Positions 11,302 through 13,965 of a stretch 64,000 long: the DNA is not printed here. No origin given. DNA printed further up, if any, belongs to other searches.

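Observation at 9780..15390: GntR-regulated glycyl-radical-enzyme operon ending in a prolidase-type peptidase: candidate peptide-linked (hydroxy)proline GRE pathway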

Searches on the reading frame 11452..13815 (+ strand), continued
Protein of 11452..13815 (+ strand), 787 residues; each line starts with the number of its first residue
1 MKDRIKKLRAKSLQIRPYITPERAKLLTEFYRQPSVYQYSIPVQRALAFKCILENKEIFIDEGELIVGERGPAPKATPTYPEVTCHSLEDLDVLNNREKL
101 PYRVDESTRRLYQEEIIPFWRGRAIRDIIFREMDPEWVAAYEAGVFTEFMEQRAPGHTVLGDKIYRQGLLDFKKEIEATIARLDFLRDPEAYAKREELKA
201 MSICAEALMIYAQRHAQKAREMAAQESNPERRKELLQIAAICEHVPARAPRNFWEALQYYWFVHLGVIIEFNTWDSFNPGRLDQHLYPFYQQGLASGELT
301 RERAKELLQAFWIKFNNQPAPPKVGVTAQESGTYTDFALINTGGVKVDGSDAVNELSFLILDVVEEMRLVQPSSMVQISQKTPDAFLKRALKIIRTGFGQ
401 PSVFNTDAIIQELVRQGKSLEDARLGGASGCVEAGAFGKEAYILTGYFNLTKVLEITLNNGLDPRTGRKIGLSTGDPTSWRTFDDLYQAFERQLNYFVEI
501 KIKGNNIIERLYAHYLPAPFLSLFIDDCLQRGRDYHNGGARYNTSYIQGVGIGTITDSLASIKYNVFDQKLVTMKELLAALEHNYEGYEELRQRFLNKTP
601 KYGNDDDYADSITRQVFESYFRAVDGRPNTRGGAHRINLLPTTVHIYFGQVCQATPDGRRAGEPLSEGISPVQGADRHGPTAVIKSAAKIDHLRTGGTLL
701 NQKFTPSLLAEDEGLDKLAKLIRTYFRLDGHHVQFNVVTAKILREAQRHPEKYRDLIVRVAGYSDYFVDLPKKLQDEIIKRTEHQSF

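Call 65: search_protein_families(library=ncbifam, proteins=[L047:5290-7626:+, L047:13297-14277:-, L047:14323-15309:-], max_evalue=1e-30)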
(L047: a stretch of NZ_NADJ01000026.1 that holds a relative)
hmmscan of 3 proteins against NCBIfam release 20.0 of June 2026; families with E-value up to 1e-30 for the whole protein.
L047:5290-7626:+ (779 aa): 9 families
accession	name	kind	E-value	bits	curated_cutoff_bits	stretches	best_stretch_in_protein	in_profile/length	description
TIGR01774.1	PFL2-3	subfamily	2.8e-212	707.2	678.2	1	1-779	4-782/786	formate C-acetyltransferase/glycerol dehydratase family glycyl radical enzyme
TIGR04394.1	choline_CutC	equivalog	4.2e-210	700.3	1050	1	1-779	3-784/789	choline trimethylamine-lyase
NF043068.1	glycl_HYPD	equivalog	4.9e-190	633.4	1100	1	1-779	2-780/784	trans-4-hydroxy-L-proline dehydratase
NF048011.1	SfplDhtHpsGDes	equivalog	3.8e-187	624.2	1000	1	1-779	24-817/821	(2S)-3-sulfopropanediol dehydratase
NF007437.0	PRK09983.1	equivalog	1e-160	536.5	1109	1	1-779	3-761/765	formate C-acetyltransferase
NF048009.1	SfplDhtHpfGKleb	equivalog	2.7e-149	498.8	1000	1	2-779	27-820/824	(2S)-3-sulfopropanediol dehydratase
NF033718.1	indole_decarb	equivalog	5.9e-120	401.9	1100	2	159-584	220-645/868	indoleacetate decarboxylase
NF033715.1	glycyl_HPDL_Lrg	equivalog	2.5e-108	363.1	1150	2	163-583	235-678/901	4-hydroxyphenylacetate decarboxylase large subunit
TIGR01255.1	pyr_form_ly_1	equivalog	7e-41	140.5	994.2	1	231-779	213-739/744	formate C-acetyltransferase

L047:13297-14277:- (327 aa): 6 families
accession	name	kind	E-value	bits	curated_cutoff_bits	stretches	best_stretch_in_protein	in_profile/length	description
NF045511.1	TransHydProDhtase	equivalog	2.9e-116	388.2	540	1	1-327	7-332/335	trans-3-hydroxy-L-proline dehydratase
NF010576.0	PRK13969.1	equivalog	4.1e-101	338.3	556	1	1-327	7-332/335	proline racemase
NF010578.0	PRK13971.1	equivalog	2.1e-86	290.1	376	1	2-327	7-330/333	4-hydroxyproline epimerase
NF047722.1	T3LHypDht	equivalog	3.1e-68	230.3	550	1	1-327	7-333/341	trans-3-hydroxy-L-proline dehydratase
NF052296.1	HdxProlEpimProt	equivalog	2.8e-51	174.8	450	1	2-326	2-307/309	4-hydroxyproline epimerase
NF010577.0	PRK13970.1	equivalog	1.2e-36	126.6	442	1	1-324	5-306/311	4-hydroxyproline epimerase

L047:14323-15309:- (329 aa): 13 families
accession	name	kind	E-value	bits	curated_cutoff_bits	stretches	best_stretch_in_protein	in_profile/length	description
NF006379.0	PRK08618.1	equivalog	4.1e-136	453.6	417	1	1-328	1-325/326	ornithine cyclodeaminase family protein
TIGR02371.1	ala_DH_arch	equivalog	3.6e-74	249.8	409.15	1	2-328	3-323/325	alanine dehydrogenase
NF004793.0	PRK06141.1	equivalog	1.7e-71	240.8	322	1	1-318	1-311/314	bifunctional Delta(1)-pyrroline-2-carboxylate/Delta(1)-piperideine-2-carboxylate reductase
NF006141.0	PRK08291.1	equivalog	3e-54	184.2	408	1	1-327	4-328/330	cyclodeaminase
TIGR02992.1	ectoine_eutC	equivalog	8.8e-52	176.2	471.65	1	2-327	2-325/326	ectoine utilization protein EutC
NF005603.0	PRK07340.1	equivalog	3e-42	144.9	266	1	5-316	8-301/307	delta(1)-pyrroline-2-carboxylate reductase family protein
NF005011.0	PRK06407.1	subfamily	1.1e-41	143.1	337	1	2-315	3-296/302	ornithine cyclodeaminase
NF045643.1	ImmsucRedBhcD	equivalog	1.5e-40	139.5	500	1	1-327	1-319/321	iminosuccinate reductase BhcD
NF005296.0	PRK06823.1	equivalog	5.1e-40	137.4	438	1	1-317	1-312/315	ornithine cyclodeaminase family protein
TIGR03944.1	dehyd_SbnB_fam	equivalog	8.9e-39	133.4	326.9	1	1-326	1-323/327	2,3-diaminopropionate biosynthesis protein SbnB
NF005762.1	PRK07589.1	equivalog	1e-36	126.6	350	1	58-324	59-315/334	ornithine cyclodeaminase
NF004848.0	PRK06199.1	subfamily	1.6e-32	113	362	1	47-328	74-371/379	tyramine oxidase subunit B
NF045512.1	PyrPipCarbRedLhpI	equivalog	2.3e-32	112.4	400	1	5-312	4-291/298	bifunctional Delta(1)-pyrroline-2-carboxylate/Delta(1)-piperideine-2-carboxylate reductase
